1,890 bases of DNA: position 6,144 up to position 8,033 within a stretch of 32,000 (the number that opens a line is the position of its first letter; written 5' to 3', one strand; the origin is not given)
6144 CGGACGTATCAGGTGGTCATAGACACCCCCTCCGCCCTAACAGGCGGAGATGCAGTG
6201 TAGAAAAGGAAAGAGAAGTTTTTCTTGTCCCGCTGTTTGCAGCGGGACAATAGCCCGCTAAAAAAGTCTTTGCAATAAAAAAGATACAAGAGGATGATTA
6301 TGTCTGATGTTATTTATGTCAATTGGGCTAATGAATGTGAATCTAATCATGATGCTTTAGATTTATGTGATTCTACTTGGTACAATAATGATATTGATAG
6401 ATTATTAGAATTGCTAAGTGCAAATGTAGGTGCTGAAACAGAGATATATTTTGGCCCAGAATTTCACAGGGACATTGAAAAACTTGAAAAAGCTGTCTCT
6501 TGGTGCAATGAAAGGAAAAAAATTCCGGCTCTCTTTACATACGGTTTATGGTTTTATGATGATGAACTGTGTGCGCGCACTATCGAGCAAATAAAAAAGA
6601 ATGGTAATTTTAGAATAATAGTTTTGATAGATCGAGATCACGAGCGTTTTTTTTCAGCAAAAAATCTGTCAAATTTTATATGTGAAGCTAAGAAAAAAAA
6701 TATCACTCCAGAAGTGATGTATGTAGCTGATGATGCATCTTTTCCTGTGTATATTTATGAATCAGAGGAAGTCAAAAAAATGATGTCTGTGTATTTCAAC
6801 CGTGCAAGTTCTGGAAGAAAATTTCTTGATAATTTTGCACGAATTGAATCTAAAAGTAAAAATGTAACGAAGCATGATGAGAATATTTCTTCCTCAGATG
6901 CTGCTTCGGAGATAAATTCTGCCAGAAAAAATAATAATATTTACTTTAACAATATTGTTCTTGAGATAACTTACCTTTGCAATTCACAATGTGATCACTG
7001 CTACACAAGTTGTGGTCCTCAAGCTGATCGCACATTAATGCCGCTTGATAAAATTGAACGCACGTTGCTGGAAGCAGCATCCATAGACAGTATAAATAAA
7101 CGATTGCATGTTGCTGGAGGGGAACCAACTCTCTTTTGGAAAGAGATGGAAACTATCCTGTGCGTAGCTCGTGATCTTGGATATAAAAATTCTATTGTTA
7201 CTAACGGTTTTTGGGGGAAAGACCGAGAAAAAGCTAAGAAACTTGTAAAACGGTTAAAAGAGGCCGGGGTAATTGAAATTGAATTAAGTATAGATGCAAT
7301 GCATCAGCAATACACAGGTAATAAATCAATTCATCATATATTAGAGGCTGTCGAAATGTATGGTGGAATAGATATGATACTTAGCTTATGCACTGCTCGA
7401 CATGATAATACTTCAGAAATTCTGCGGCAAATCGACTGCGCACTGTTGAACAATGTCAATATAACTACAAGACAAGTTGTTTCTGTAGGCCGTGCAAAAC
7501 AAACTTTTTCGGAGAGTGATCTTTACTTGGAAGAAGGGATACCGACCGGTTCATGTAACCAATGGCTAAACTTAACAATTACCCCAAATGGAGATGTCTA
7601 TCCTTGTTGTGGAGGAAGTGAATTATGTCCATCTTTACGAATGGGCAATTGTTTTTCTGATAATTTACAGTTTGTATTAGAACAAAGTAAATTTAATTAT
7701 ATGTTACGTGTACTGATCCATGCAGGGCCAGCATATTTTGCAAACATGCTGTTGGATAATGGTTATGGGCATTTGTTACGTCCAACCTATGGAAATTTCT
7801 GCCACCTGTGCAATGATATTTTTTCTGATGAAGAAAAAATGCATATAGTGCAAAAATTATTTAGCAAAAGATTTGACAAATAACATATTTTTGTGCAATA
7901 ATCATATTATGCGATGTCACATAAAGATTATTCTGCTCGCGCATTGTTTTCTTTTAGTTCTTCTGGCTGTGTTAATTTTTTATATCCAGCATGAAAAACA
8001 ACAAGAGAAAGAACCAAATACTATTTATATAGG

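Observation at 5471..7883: Three paralogous short peptides sharing a KSNVKAG motif next to a radical SAM/SPASM enzyme: candidate uncharacterised RiPP family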

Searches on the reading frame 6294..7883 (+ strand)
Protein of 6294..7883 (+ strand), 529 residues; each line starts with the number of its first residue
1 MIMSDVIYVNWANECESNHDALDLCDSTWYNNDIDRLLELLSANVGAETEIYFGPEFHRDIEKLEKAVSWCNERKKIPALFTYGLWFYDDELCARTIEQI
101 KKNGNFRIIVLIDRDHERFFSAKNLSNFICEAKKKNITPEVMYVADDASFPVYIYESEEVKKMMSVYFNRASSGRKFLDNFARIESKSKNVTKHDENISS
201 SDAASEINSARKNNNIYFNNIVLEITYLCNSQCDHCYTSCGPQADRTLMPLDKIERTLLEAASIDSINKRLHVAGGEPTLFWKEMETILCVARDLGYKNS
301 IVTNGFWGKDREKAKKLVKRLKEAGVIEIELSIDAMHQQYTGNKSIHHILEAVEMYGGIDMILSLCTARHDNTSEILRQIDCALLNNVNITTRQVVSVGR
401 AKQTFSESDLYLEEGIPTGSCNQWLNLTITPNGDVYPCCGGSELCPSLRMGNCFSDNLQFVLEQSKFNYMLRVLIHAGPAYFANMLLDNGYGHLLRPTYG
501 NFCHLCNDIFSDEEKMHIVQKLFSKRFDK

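Call 5: search_protein_families(library=ncbifam, proteins=[window:6294-7883:+], max_evalue=0.1)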
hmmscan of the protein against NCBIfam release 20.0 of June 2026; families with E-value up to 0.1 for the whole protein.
window:6294-7883:+ (529 aa): 53 families (the best 25 are shown)
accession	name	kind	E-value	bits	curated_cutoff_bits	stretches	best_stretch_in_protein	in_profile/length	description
TIGR04078.1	rSAM_yydG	equivalog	2.9e-44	151.8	300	2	221-522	3-304/309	YydG family radical SAM peptide epimerase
NF038283.1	viperin_w_prok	equivalog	1.2e-15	57.4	180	1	225-340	8-121/281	viperin family antiviral radical SAM protein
NF045646.2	rSAM_Se_TrsS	equivalog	6.7e-12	44.7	490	1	221-389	88-257/441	radical SAM (seleno)protein TrsS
TIGR02109.1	PQQ_syn_pqqE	equivalog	7.7e-12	44.8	381.35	1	221-361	9-146/358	pyrroloquinoline quinone biosynthesis protein PqqE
NF049973.1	radical_Rv1681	equivalog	3.9e-11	42.5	380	1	225-356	78-206/326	Rv1681 family radical SAM protein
TIGR04317.1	W_rSAM_matur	equivalog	5.8e-11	42.1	380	1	219-352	4-132/349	tungsten cofactor oxidoreductase radical SAM maturase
TIGR04133.1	rSAM_w_lipo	hypoth_equivalog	2.2e-10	40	425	1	214-385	19-190/350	TIGR04133 family radical SAM/SPASM protein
TIGR04340.1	rSAM_ACGX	hypoth_equivalog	2.7e-10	40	400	1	223-391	7-177/341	radical SAM/SPASM domain protein, ACGX system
TIGR04303.1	GeoRSP_rSAM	equivalog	4.1e-10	39.7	400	1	224-354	10-134/325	GeoRSP system radical SAM/SPASM protein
TIGR02668.1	moaA_archaeal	equivalog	5.8e-10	38.6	325.25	1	220-354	11-141/303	GTP 3',8-cyclase MoaA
TIGR02666.1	moaA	equivalog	7.6e-10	38.3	284.05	1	221-404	12-201/336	GTP 3',8-cyclase MoaA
NF001199.0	PRK00164.2-1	equivalog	9.3e-10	38.1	231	1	220-354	13-143/308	GTP 3',8-cyclase MoaA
NF045702.1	rSAM_GDGT_ether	equivalog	1.5e-09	37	450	1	158-386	31-256/486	tetraether lipid synthase Tes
NF050035.1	rSAM_WgK_link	exception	1e-08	34.6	650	1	223-403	13-192/367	radical SAM/SPASM peptide maturase WgkB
TIGR04055.1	rSAM_NirJ2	equivalog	1.1e-08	35.1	500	1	224-340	5-112/326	putative heme d1 biosynthesis radical SAM protein NirJ2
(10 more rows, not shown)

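Call 6: search_protein_families(library=pfam, proteins=[window:6294-7883:+], max_evalue=0.1)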
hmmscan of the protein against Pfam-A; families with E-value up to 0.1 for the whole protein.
window:6294-7883:+ (529 aa): 6 families
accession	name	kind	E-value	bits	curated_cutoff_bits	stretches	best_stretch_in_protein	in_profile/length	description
PF04055.27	Radical_SAM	-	7.4e-15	55.9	29.5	1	224-356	2-136/166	Radical SAM superfamily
PF13186.11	SPASM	-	1.7e-05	25.4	21.5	1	422-471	3-51/67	Iron-sulfur cluster-binding domain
PF13353.11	Fer4_12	-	0.0082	16.9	22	1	229-319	15-107/137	4Fe-4S single cluster domain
PF11946.13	DUF3463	-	0.037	14.3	31.3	0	391-438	27-76/134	Domain of unknown function (DUF3463)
PF10100.14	Staph_opine_DH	-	0.056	12.5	25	1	304-390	27-112/424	Staphylopine dehydrogenase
PF16011.10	CBM9_2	-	0.078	13.1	25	0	159-220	24-85/199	Carbohydrate-binding family 9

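Call 9: find_homologous_proteins(query=window:6294-7880:+)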
Query window:6294-7880:+ (529 aa): 49 proteins with E <= 0.001 among 8000 candidates.
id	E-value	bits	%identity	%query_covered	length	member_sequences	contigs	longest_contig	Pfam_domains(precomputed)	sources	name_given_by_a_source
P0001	0.0e+0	1224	100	100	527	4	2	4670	PF13186.12,PF04055.28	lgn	-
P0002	2.3e-226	771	63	99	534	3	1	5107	PF04055.28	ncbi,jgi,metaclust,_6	metaclust:\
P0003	2.3e-103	365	36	93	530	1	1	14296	PF04055.28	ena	-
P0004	6.8e-103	363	36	92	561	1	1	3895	PF13186.12,PF04055.28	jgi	jgi:MoaA/NifB/PqqE/SkfB family radical SAM enzyme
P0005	8.6e-103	363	36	90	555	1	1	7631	PF04055.28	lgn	-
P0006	7.5e-102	360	36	94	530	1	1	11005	PF04055.28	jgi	jgi:organic radical activating enzyme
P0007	2.0e-101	358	35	96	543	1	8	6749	PF04055.28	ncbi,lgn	ncbi:MAG: radical SAM protein [Candidatus Nitrosocaldaceae archaeon]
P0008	8.1e-100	353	35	89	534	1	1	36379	PF13186.12,PF04055.28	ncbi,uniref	ncbi:radical SAM/SPASM domain-containing protein [Streptomyces sp. NEAU-174]|uniref:radical SAM/SPAS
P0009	1.3e-99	352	36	91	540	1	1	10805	PF13186.12,PF04055.28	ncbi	-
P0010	1.9e-98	348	35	88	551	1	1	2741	PF13186.12,PF04055.28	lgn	-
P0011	1.5e-97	346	35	90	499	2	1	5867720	PF04055.28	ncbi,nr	ncbi:radical SAM protein [Paenibacillus sophorae]|nr:radical SAM protein [Paenibacillus sophorae] QW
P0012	9.6e-97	343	35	89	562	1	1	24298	PF04055.28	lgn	-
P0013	7.4e-93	330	35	90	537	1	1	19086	PF13186.12,PF04055.28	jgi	jgi:MoaA/NifB/PqqE/SkfB family radical SAM enzyme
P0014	1.9e-91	325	34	91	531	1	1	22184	PF13186.12,PF04055.28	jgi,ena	-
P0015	4.8e-86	308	33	91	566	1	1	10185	PF13186.12,PF04055.28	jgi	jgi:MoaA/NifB/PqqE/SkfB family radical SAM enzyme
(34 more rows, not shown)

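Call 12: find_encoding_contigs(protein=P0002, flank=10000)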
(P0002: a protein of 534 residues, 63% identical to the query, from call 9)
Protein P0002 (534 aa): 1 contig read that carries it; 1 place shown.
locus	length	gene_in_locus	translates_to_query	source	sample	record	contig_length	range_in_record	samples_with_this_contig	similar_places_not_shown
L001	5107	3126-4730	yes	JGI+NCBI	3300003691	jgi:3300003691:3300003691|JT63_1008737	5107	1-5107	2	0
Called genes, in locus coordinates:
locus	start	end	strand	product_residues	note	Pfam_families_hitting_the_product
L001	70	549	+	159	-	-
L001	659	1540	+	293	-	PF03781:FGE-sulfatase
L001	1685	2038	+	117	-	-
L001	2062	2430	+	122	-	-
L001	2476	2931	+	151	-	-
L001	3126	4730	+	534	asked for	PF04055:Radical_SAM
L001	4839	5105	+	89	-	?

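Call 27: find_encoding_contigs(protein=P0008, flank=6000, max_places=2)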
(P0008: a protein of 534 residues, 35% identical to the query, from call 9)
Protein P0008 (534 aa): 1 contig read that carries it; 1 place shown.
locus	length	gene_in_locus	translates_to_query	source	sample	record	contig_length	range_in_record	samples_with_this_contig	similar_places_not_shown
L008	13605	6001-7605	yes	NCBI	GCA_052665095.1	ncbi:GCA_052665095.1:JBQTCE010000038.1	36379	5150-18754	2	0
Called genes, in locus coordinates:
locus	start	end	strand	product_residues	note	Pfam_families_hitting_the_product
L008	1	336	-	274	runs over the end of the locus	-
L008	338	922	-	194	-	PF07638:Sigma70_ECF (weak), PF08281:Sigma70_r4_2, PF04545:Sigma70_r4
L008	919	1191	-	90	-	-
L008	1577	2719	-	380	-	PF01135:PCMT, PF08241:Methyltransf_11 (weak), PF13649:Methyltransf_25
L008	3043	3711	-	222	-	PF07510:GmrSD_C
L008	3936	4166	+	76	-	-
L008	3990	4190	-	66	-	PF27072:KilB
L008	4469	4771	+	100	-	-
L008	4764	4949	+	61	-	-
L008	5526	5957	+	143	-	-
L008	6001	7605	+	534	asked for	PF04055:Radical_SAM, PF13186:SPASM (weak)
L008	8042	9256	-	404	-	-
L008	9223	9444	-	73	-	-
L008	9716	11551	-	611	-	-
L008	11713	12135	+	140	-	-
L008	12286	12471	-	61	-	-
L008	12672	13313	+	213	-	-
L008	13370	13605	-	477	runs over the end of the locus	-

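Call 28: find_encoding_contigs(protein=P0011, flank=6000, max_places=2)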
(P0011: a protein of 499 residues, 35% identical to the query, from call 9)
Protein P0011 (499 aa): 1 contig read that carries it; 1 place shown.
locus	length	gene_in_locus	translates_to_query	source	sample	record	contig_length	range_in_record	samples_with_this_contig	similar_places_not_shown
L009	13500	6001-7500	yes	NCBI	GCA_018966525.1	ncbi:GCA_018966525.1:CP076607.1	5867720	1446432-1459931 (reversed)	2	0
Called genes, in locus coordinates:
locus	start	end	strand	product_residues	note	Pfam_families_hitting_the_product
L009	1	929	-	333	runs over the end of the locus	PF00356:LacI, PF00532:Peripla_BP_1, PF13407:Peripla_BP_4, PF13377:Peripla_BP_3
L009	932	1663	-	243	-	PF03009:GDPD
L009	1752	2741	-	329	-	PF02811:PHP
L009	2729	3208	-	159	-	-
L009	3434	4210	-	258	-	PF02900:LigB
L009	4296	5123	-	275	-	PF03403:PAF-AH_p_II (faint), PF02129:Peptidase_S15 (faint), PF01738:DLH (weak), PF00561:Abhydrolase_1, PF12146:Hydrolase_4, PF20408:Abhydrolase_11 (faint), PF12697:Abhydrolase_6, PF00326:Peptidase_S9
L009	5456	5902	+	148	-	PF14407:Frankia_peptide (weak)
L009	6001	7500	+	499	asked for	PF04055:Radical_SAM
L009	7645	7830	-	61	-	-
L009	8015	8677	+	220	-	PF06570:DUF1129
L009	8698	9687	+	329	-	-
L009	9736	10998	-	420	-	PF00291:PALP, PF00585:Thr_dehydrat_C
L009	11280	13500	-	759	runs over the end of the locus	PF02743:dCache_1, PF22673:MCP-like_PDC_1, PF17201:Cache_3-Cache_2 (weak), PF00672:HAMP, PF00015:MCPsignal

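Call 29: find_encoding_contigs(protein=P0014, flank=6000, max_places=2)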
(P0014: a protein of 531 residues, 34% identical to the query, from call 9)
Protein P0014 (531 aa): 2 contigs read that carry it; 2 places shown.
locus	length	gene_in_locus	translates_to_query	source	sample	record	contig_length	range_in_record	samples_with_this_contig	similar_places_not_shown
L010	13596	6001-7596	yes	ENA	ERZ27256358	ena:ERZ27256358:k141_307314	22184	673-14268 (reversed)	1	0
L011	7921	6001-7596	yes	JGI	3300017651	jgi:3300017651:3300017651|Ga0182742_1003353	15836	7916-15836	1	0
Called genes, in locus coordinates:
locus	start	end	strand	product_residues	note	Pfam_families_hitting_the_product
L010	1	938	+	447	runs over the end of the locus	PF01385:OrfB_IS605, PF07282:Cas12f1-like_TNB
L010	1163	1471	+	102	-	-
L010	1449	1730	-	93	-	-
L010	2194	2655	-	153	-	-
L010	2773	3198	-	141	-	-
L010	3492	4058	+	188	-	PF00027:cNMP_binding, PF13545:HTH_Crp_2, PF00325:Crp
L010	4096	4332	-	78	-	-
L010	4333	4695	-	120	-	-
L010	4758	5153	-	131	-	-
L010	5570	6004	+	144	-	-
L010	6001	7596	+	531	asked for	PF04055:Radical_SAM, PF13186:SPASM (weak)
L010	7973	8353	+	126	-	-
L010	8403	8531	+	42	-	-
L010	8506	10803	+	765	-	-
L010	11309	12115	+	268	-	PF00196:GerE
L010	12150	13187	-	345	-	PF01068:DNA_ligase_A_M, PF04679:DNA_ligase_A_C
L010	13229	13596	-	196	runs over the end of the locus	-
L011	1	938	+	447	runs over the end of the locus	PF01385:OrfB_IS605, PF07282:Cas12f1-like_TNB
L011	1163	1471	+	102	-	-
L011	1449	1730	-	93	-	-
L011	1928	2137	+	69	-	-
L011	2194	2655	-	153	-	-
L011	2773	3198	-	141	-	-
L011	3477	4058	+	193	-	PF00027:cNMP_binding, PF13545:HTH_Crp_2, PF00325:Crp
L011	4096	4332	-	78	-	-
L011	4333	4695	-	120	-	-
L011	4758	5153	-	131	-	-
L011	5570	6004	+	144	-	-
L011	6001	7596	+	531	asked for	PF04055:Radical_SAM, PF13186:SPASM (weak)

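Call 31: search_solved_structures(query=window:6294-7880:+, max_evalue=0.01)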
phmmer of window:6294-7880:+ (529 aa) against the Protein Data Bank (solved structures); distinct sequences matched with E-value up to 0.01: 5.
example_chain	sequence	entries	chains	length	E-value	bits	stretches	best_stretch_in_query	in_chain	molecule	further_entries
8ai1_A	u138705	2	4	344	3.3e-29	105.1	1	215-525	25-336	Putative peptide biosynthesis protein YydG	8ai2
8ai6_A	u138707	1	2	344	4.4e-29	104.7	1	215-525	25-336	Putative peptide biosynthesis protein YydG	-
8ai3_A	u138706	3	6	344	4.7e-28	101.3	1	215-525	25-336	Putative peptide biosynthesis protein YydG | Radical SAM core domain-containing protein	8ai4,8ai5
6efn_A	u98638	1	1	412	2.9e-06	29.4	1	221-416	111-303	Sporulation killing factor maturation protein SkfB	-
7tol_A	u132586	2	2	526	5.3e-05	25.2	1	223-339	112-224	glycerol dibiphytanyl glycerol tetraether - macrocyclic archaeol synthase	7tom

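Call 33: search_solved_structures(query=window:6294-7880:+, max_evalue=1e-10, show_alignments=1)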
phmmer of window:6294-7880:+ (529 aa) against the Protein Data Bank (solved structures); distinct sequences matched with E-value up to 1e-10: 3.
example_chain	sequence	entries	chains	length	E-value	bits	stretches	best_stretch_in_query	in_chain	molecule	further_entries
8ai1_A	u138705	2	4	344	3.3e-29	105.1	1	215-525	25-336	Putative peptide biosynthesis protein YydG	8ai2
8ai6_A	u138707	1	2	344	4.4e-29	104.7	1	215-525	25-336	Putative peptide biosynthesis protein YydG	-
8ai3_A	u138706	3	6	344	4.7e-28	101.3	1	215-525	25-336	Putative peptide biosynthesis protein YydG | Radical SAM core domain-containing protein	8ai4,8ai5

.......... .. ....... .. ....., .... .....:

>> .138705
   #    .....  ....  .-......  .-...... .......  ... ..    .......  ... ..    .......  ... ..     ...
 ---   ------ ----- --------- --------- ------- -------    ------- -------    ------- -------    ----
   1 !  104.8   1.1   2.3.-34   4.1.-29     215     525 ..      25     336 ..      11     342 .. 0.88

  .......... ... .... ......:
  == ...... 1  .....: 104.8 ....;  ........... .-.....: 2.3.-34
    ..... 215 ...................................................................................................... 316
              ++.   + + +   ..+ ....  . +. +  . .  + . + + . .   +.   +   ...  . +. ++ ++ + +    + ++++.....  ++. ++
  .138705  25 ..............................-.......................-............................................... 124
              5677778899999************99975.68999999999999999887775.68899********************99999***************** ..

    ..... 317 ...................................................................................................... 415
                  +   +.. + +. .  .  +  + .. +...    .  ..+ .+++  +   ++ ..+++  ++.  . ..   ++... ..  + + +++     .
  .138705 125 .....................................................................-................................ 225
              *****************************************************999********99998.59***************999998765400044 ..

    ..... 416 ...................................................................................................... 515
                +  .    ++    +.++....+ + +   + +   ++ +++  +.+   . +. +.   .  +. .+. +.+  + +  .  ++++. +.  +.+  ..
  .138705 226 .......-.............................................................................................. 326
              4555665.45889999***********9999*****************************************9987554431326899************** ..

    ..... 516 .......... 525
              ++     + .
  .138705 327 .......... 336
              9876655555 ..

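Call 37: search_protein_families(library=ncbifam, proteins=[L008:5526-5957:+, L009:5456-5902:+, L010:5570-6004:+], max_evalue=0.01)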
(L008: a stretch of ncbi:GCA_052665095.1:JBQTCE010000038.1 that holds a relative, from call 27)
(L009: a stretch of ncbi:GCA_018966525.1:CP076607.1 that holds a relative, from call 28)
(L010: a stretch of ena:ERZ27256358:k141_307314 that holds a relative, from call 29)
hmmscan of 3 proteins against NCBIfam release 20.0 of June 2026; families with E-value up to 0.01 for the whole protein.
L008:5526-5957:+ (143 aa): 2 families
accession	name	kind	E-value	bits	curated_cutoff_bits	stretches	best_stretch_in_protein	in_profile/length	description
NF038399.1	NH_RiPP_Os17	domain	7.1e-08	32.4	40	1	36-89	2-55/63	Os1348 family NHLP clan protein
TIGR04509.1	mod_pep_NH_fam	subfamily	1.4e-05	25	34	1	40-77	10-50/87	NHLP-related RiPP peptide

L009:5456-5902:+ (148 aa): 2 families
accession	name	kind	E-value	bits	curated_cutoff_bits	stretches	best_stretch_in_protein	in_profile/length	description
NF038399.1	NH_RiPP_Os17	domain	4.2e-10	39.6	40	1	38-91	5-58/63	Os1348 family NHLP clan protein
TIGR04509.1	mod_pep_NH_fam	subfamily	2.7e-09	36.9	34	1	36-76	7-50/87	NHLP-related RiPP peptide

L010:5570-6004:+ (144 aa): 2 families
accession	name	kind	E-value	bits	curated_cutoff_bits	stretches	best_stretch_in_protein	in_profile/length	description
TIGR04509.1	mod_pep_NH_fam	subfamily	2.7e-06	27.3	34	1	32-74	4-49/87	NHLP-related RiPP peptide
NF038399.1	NH_RiPP_Os17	domain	5.3e-06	26.4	40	1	39-84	7-52/63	Os1348 family NHLP clan protein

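Call 52: find_encoding_contigs(protein=P0003, flank=5000, max_places=1)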
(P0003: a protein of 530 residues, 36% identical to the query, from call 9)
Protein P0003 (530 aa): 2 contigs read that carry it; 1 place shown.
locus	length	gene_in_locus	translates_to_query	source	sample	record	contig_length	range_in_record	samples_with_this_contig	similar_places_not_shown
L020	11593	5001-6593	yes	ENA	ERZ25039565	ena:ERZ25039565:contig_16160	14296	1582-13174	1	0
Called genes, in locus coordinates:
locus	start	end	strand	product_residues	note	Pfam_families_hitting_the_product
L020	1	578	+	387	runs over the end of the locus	PF04055:Radical_SAM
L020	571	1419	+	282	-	-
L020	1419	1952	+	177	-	PF13640:2OG-FeII_Oxy_3, PF13661:2OG-FeII_Oxy_4 (weak)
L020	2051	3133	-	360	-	PF28444:DUF8402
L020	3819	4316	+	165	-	PF00691:OmpA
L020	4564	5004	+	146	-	-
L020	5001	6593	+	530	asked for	PF04055:Radical_SAM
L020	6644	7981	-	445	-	PF00753:Lactamase_B (weak)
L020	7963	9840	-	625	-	-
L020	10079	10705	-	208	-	PF01145:Band_7, PF13421:Band_7_1 (weak)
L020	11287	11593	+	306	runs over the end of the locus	-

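Call 89: predict_structure(alignment_id=A6)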
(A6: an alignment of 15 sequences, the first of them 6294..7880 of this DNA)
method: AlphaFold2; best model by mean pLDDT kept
length: 529 residues; sequences in the alignment: 15
mean_pLDDT: 80.0   pTM: 0.79
mean pLDDT of the five models: 80.0, 78.1, 77.7, 77.3, 74.3
residues with pLDDT >= 90: 182; 70-90: 250; 50-70: 45; < 50: 52
segments of 3 or more residues with pLDDT < 50: 1-4, 13-29, 183-213
pLDDT, mean of each block of 10 residues (from residue 1): 60 44 36 80 81 84 91 91 86 92 92 82 88 87 79 84 83 74 41 22 30 70 86 56 80 95 91 86 94 96 89 97 96 66 87 92 83 80 84 74 77 87 86 86 69 94 87 89 96 92 87 91 85
secondary structure, 60 per line:
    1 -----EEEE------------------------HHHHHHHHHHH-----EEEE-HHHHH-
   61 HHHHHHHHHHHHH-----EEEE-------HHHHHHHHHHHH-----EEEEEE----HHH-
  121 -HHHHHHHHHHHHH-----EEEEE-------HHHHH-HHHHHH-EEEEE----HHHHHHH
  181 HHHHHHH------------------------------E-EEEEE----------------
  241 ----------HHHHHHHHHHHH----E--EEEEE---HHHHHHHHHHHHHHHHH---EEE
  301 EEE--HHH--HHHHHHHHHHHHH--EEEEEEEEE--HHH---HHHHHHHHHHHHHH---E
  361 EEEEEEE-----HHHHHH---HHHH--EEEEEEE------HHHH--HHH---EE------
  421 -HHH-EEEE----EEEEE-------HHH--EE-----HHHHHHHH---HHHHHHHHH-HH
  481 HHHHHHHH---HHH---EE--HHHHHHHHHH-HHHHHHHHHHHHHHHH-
elements in order: E6-9 H34-44 E50-53 H55-59 H61-73 E79-82 H90-101 E107-112 H122-134 E140-144 H152-156 H158-163 E165-169 H174-187 E220-224 H251-262 E270-274 H278-294 E298-303 H311-323 E326-334 H343-356 E360-367 H373-378 H382-385 E388-394 H401-404 E426-429 E434-438 H458-465 H469-477 H479-488 H502-511 H513-528
